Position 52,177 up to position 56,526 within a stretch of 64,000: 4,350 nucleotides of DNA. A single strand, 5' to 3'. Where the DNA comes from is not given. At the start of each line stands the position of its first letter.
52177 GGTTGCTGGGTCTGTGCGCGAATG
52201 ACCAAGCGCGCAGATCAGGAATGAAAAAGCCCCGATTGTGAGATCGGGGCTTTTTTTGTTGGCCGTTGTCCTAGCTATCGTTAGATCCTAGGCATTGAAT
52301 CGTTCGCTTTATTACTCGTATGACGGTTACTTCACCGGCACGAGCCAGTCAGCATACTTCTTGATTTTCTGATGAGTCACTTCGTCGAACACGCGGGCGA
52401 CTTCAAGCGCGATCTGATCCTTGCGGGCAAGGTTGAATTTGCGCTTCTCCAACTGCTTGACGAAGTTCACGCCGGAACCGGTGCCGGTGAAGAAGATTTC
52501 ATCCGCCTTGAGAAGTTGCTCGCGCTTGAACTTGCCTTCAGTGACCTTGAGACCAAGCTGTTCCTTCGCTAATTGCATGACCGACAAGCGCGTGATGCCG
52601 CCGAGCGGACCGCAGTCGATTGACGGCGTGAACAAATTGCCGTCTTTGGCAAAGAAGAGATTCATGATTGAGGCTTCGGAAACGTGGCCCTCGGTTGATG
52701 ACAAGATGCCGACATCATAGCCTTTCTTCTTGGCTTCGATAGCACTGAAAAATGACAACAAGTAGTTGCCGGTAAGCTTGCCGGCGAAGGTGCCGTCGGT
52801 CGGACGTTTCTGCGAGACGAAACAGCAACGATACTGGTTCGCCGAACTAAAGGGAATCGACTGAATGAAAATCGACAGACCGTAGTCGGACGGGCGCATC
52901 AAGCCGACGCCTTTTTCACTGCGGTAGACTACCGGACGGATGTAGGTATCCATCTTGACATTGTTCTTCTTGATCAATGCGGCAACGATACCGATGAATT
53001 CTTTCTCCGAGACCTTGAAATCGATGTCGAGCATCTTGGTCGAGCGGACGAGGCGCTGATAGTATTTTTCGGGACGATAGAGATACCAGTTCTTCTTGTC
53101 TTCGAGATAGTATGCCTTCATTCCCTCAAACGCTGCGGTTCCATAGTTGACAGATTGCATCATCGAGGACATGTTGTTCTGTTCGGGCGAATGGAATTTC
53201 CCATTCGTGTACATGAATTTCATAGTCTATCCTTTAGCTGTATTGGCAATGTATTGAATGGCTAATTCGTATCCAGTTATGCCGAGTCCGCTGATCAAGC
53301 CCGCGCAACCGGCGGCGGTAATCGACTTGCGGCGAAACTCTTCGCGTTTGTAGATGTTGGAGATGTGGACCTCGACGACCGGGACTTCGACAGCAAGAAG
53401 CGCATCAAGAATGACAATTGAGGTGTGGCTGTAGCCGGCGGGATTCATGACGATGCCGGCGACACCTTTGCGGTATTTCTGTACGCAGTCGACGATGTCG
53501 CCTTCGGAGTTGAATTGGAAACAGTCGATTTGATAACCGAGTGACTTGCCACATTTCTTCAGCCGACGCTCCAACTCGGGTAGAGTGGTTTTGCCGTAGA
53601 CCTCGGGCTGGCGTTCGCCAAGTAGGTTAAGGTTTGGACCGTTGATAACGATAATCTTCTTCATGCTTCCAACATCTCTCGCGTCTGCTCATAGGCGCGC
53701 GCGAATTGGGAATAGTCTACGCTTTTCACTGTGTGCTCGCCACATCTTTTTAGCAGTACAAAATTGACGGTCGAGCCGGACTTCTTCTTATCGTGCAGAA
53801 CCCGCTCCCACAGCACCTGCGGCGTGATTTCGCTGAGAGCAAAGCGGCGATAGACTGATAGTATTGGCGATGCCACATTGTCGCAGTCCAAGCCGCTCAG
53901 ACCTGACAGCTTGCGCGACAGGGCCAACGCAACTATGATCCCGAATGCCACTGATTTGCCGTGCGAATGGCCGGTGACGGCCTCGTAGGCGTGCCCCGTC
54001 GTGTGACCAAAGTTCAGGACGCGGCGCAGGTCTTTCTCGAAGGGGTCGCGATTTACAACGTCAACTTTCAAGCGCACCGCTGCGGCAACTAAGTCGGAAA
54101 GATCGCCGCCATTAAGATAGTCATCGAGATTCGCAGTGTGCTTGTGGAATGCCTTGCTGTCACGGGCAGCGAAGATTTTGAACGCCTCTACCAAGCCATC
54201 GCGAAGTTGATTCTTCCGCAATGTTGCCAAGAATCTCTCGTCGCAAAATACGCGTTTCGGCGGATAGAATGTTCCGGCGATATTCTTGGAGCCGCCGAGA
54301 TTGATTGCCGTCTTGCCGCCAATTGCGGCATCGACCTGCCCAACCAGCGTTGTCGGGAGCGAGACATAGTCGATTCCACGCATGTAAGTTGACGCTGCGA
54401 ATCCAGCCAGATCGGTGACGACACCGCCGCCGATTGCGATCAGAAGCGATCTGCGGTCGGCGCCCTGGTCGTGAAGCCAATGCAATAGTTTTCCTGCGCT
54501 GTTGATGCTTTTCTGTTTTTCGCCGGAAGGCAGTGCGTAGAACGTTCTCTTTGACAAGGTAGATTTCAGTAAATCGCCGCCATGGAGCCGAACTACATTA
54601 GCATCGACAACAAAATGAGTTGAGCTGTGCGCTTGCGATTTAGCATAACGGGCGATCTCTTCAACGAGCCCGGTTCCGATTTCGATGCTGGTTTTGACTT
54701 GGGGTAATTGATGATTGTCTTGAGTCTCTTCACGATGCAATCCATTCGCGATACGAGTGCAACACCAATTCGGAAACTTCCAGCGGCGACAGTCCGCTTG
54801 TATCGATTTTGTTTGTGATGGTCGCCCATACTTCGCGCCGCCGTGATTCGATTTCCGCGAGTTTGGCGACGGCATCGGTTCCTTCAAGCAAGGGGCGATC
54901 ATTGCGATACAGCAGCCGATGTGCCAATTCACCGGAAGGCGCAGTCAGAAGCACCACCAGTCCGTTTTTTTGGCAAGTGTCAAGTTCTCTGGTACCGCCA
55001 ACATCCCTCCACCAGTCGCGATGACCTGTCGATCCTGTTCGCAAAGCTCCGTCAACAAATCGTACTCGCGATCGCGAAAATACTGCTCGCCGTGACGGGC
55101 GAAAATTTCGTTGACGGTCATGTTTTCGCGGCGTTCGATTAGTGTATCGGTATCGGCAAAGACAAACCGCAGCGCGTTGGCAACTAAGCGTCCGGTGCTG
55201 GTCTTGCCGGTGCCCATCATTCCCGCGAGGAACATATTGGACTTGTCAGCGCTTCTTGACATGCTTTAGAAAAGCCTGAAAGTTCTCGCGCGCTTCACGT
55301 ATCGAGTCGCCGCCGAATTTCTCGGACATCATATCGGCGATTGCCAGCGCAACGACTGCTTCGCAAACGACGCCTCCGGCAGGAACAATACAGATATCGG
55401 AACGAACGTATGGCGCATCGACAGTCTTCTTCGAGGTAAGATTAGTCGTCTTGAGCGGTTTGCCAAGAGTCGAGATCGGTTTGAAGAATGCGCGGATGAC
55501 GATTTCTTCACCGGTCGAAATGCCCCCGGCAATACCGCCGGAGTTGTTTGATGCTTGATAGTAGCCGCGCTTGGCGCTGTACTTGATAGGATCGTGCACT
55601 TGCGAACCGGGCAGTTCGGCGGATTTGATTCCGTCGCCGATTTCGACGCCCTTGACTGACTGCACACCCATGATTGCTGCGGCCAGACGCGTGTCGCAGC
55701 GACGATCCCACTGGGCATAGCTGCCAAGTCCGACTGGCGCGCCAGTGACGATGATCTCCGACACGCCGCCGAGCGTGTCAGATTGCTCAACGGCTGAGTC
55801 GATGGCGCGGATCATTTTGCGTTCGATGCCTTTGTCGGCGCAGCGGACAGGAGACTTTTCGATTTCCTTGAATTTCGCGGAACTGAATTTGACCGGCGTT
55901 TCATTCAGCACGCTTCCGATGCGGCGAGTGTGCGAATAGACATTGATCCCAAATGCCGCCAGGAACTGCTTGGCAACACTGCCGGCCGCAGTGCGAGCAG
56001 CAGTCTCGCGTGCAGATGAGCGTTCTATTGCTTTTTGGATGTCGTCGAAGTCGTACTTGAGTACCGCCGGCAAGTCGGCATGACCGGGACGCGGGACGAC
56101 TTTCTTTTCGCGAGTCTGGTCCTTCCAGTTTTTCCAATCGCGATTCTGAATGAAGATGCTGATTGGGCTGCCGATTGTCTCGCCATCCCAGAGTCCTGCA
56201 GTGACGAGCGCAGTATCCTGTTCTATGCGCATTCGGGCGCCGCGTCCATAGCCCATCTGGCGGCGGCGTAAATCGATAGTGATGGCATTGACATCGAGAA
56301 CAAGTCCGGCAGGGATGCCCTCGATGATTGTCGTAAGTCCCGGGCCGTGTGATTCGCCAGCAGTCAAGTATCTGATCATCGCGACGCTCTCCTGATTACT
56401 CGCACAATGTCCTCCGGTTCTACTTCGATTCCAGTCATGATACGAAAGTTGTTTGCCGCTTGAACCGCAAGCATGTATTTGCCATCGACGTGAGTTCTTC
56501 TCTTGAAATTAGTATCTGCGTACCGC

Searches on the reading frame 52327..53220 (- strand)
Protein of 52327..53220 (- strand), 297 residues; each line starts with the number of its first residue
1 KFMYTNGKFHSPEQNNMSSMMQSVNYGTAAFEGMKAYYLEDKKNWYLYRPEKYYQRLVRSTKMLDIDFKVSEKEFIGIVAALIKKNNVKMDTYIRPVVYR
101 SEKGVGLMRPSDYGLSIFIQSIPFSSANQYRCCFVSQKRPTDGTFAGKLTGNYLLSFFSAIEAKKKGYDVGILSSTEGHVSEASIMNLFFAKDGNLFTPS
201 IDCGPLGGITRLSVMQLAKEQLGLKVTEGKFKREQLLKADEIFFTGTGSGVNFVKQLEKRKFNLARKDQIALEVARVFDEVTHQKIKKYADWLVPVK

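Call 15: search_protein_families(library=pfam, proteins=[window:52327-53220:-], max_evalue=0.001)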
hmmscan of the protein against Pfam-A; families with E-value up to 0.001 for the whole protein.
window:52327-53220:- (297 aa): 1 family
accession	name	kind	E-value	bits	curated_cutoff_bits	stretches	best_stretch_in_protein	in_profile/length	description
PF01063.24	Aminotran_4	-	3.5e-46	158.3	28.5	1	30-256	2-222/223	Amino-transferase class IV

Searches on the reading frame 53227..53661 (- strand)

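Call 15: search_protein_families(library=pfam, proteins=[window:53227-53661:-], max_evalue=0.001)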
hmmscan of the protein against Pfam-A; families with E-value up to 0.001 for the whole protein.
window:53227-53661:- (144 aa): 1 family
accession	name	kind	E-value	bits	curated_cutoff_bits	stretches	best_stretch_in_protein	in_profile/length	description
PF01220.24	DHquinase_II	-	1.8e-55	186.9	23.3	1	2-138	1-137/138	Dehydroquinase class II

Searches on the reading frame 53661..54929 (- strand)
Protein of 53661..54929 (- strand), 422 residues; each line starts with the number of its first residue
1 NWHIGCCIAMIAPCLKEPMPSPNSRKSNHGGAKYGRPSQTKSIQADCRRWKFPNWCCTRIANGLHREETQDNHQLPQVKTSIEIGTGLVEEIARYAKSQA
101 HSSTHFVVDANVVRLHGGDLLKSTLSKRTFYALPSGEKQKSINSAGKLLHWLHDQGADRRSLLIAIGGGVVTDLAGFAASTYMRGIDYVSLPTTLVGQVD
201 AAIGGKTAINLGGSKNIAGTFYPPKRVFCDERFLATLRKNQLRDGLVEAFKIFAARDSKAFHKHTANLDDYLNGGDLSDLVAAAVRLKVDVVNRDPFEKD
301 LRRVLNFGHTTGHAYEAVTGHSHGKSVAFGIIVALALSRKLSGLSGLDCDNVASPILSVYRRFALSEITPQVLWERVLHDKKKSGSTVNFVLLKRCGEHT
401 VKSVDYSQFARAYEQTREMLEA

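Call 15: search_protein_families(library=pfam, proteins=[window:53661-54929:-], max_evalue=0.001)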
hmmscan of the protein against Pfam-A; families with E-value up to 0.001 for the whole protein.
window:53661-54929:- (422 aa): 3 families
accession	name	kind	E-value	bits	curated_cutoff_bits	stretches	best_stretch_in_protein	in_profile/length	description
PF01761.26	DHQ_synthase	-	4.3e-43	146.1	24.2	1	132-243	3-114/115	3-dehydroquinate synthase N-terminal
PF24621.2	DHQS_C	-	6.3e-27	94.7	27.6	1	245-383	1-144/144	3-dehydroquinate synthase C-terminal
PF13685.12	Fe-ADH_2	-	1.7e-06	28.5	28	1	84-195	2-108/149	Iron-containing alcohol dehydrogenase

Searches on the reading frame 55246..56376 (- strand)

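Call 15: search_protein_families(library=pfam, proteins=[window:55246-56376:-], max_evalue=0.001)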
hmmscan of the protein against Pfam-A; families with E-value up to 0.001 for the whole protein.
window:55246-56376:- (376 aa): 1 family
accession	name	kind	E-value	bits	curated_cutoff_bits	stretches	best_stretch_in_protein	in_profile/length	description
PF01264.26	Chorismate_synt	-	1.3e-111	372.9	27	1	1-350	1-326/327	Chorismate synthase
